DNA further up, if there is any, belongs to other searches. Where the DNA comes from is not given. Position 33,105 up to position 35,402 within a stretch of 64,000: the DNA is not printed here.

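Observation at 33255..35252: Standalone FdhF-like formate dehydrogenase with Cys at the SeCys position and no partner or cofactor genes nearby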

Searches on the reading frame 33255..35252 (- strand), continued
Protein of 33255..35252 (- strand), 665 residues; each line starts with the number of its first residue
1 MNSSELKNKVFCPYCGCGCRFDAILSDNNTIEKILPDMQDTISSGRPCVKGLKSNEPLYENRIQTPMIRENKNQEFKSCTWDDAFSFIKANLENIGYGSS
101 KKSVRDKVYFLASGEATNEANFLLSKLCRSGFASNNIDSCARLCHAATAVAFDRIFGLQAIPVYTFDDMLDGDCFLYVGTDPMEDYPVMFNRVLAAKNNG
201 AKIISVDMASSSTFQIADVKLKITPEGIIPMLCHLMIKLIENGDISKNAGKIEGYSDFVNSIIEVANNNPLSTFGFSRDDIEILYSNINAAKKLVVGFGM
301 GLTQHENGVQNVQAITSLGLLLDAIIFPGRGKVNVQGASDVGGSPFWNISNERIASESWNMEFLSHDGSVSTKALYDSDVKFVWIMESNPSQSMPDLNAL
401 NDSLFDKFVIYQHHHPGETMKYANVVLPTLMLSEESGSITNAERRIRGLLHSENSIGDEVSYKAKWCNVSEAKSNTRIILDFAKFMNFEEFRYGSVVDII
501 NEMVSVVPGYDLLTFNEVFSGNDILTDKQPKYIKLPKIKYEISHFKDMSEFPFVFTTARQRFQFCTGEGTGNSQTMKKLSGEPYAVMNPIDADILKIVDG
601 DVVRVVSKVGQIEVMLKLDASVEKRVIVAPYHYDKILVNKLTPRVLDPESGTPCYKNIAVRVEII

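Call 20: search_solved_structures(query=window:33255-35252:-, max_evalue=1e-50, show_alignments=4)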
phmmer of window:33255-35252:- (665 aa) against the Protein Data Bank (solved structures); distinct sequences matched with E-value up to 1e-50: 4.
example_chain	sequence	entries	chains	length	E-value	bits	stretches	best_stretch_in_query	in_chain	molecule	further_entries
9t1s_L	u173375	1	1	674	2.9e-69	237.2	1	10-514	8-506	formate dehydrogenase (coenzyme F420)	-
7bkb_D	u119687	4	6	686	3.8e-59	203.8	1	10-515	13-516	Formate dehydrogenase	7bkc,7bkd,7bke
7qv7_S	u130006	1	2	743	7.4e-57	196.2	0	9-457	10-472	Hydrogen dependent carbon dioxide reductase subunit FdhF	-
1aa6_A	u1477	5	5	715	3.8e-52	180.7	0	10-471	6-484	FORMATE DEHYDROGENASE H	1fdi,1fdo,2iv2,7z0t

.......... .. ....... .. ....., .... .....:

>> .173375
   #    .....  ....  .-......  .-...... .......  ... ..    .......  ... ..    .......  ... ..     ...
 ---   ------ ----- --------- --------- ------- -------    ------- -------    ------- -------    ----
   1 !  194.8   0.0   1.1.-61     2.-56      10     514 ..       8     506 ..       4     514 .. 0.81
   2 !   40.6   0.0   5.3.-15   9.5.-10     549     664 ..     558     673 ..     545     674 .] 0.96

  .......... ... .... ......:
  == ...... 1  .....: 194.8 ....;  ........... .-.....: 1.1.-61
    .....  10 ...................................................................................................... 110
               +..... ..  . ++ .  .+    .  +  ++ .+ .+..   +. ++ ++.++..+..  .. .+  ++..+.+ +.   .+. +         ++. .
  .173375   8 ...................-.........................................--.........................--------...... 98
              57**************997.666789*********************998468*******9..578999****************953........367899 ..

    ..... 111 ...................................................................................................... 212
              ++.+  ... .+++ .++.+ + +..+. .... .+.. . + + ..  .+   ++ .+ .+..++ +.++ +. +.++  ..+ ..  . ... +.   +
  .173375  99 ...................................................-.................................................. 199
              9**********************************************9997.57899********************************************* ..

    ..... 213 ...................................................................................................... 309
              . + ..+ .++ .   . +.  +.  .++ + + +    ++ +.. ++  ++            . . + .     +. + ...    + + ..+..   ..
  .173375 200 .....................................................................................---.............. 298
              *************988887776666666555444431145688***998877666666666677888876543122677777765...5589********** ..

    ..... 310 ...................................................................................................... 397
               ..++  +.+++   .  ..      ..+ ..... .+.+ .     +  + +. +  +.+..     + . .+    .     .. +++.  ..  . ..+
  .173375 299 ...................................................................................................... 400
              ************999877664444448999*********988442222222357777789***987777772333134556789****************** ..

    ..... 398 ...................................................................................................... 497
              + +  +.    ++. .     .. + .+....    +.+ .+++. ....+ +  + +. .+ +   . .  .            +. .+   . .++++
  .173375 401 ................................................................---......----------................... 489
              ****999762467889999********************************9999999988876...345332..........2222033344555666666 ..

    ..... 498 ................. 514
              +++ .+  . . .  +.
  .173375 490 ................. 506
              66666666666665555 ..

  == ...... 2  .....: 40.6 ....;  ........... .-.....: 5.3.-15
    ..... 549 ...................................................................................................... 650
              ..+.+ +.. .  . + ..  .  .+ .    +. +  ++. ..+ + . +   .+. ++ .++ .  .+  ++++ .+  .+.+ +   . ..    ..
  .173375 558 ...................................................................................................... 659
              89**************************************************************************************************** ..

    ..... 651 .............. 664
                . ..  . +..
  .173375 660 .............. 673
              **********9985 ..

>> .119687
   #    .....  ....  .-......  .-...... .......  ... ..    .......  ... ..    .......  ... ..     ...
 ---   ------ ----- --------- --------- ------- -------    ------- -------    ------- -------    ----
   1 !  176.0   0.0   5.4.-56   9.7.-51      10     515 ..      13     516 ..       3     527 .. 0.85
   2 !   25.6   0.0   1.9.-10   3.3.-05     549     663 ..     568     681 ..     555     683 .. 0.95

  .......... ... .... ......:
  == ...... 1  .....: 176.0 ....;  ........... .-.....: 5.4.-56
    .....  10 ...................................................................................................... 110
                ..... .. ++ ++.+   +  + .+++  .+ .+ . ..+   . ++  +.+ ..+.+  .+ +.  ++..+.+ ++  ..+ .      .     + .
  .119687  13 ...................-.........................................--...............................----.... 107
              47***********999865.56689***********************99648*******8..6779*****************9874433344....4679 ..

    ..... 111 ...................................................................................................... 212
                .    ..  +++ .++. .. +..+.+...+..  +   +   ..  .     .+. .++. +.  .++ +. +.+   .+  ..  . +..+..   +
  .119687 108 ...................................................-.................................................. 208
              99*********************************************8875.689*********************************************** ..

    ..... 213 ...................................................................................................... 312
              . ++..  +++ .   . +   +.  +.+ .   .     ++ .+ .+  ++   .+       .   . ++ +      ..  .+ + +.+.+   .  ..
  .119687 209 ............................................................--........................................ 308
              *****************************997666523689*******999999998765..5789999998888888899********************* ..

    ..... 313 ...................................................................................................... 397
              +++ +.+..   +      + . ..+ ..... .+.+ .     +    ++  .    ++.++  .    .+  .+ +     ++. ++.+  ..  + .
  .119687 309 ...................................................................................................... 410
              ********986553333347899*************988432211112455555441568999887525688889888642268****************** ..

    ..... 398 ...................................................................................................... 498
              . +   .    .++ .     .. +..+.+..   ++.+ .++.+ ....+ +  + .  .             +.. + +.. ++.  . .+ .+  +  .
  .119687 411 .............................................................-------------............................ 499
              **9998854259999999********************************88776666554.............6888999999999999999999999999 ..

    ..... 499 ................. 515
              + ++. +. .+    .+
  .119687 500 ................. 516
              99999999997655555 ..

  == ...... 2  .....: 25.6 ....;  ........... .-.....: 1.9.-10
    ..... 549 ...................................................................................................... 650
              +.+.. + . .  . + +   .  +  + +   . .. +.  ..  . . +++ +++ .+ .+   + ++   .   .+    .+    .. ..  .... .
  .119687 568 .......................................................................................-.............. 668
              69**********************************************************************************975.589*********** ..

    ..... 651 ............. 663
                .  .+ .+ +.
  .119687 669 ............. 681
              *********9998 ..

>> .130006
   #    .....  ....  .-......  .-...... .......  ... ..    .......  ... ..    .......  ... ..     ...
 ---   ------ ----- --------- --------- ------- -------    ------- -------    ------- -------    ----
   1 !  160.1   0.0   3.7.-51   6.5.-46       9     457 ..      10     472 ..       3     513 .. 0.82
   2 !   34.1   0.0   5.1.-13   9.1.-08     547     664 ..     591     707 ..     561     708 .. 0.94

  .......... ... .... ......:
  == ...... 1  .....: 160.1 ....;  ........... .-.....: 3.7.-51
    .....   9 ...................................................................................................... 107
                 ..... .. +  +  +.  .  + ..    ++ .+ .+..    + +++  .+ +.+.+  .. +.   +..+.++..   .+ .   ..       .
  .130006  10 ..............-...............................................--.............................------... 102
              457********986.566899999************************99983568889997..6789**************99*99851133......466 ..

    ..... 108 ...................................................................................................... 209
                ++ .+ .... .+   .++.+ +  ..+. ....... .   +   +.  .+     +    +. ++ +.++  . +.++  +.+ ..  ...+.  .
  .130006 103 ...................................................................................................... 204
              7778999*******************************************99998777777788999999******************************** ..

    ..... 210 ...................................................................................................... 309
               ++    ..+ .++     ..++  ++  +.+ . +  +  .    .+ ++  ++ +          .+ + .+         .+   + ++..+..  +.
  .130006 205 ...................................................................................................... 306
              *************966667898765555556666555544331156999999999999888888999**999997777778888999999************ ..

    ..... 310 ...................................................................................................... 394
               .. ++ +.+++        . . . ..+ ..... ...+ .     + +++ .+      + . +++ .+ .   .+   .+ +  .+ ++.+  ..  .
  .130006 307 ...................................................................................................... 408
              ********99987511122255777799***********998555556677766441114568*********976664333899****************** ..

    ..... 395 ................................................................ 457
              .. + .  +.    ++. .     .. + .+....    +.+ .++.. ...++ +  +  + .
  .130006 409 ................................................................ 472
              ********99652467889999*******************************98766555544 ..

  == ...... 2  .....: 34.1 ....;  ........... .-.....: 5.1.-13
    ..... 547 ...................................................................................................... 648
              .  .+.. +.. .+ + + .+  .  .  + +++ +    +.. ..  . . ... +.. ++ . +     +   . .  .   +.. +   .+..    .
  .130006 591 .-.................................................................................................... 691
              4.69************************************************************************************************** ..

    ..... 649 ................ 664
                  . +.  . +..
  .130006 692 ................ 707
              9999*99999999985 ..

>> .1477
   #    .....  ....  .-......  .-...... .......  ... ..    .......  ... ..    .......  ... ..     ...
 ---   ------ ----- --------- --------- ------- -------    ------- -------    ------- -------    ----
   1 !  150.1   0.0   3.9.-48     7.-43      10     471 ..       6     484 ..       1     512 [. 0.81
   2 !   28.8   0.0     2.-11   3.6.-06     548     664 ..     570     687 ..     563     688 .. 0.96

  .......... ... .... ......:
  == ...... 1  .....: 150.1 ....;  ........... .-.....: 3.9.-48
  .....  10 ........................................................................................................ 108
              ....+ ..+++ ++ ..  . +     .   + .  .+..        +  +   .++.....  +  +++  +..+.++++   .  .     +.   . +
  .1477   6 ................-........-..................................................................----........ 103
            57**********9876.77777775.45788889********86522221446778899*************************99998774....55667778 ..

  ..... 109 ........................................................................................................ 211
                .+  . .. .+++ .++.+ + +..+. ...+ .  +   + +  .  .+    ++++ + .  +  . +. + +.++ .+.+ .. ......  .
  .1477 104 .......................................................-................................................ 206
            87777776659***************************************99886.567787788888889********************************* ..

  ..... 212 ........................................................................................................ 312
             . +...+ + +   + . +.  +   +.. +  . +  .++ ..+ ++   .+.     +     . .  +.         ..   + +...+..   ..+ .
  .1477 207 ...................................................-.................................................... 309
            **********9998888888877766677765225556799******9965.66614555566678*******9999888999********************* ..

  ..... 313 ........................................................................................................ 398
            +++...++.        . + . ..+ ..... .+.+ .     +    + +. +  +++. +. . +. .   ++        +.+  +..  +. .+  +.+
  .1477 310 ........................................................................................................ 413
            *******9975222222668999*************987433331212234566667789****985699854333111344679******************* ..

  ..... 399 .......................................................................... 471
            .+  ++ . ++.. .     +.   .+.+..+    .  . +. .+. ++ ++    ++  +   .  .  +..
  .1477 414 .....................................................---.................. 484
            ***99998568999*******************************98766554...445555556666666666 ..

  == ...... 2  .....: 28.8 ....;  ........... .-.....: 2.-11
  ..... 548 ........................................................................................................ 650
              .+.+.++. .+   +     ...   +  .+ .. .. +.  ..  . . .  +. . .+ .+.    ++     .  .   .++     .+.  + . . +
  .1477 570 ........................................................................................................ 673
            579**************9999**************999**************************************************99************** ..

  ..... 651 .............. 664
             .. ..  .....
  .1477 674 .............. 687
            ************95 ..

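Call 43: predict_structure(alignment_id=A1)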
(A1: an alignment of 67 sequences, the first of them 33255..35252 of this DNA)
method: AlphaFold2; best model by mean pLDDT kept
length: 665 residues; sequences in the alignment: 67
mean_pLDDT: 91.2   pTM: 0.92
mean pLDDT of the five models: 91.2, 91.1, 90.6, 90.3, 89.2
residues with pLDDT >= 90: 508; 70-90: 120; 50-70: 23; < 50: 14
segments of 3 or more residues with pLDDT < 50: 1-3, 453-463
pLDDT, mean of each block of 10 residues (from residue 1): 67 95 88 93 94 94 95 97 98 93 95 97 97 96 91 94 91 96 93 96 92 94 90 98 96 98 96 92 98 95 91 97 92 93 89 74 93 97 98 97 98 97 97 93 92 47 55 94 95 89 90 86 84 95 62 90 89 93 93 96 96 95 90 88 93 92 93
secondary structure, 60 per line:
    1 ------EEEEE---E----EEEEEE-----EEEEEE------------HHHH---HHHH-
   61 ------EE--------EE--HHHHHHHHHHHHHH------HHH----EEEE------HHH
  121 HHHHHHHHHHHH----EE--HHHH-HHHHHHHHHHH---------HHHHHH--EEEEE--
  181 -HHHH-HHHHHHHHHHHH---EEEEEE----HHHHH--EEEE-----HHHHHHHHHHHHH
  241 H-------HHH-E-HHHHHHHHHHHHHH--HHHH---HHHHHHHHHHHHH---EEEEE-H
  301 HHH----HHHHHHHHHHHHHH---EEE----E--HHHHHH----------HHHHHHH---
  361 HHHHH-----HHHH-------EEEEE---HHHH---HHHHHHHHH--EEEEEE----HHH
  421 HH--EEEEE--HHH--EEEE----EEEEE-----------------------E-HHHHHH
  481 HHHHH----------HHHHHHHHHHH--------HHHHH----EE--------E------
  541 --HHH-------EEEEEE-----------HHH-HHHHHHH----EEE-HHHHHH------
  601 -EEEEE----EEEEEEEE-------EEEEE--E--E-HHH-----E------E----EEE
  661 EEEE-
elements in order: E7-11 E20-25 E31-36 H49-52 H56-59 H81-94 E108-111 H118-132 H141-144 H146-156 H166-171 E174-178 H182-185 H187-198 E202-207 H212-216 E219-222 H228-241 H255-268 H271-274 H278-290 E294-298 H300-303 H308-321 E325-327 H335-340 H351-357 H361-365 H371-374 E382-386 H390-393 H397-405 E408-413 H418-422 E425-429 E437-440 E445-449 H475-485 H496-506 H515-519 E553-558 H574-580 E585-587 H589-594 E602-606 E611-618 E626-630 E658-664
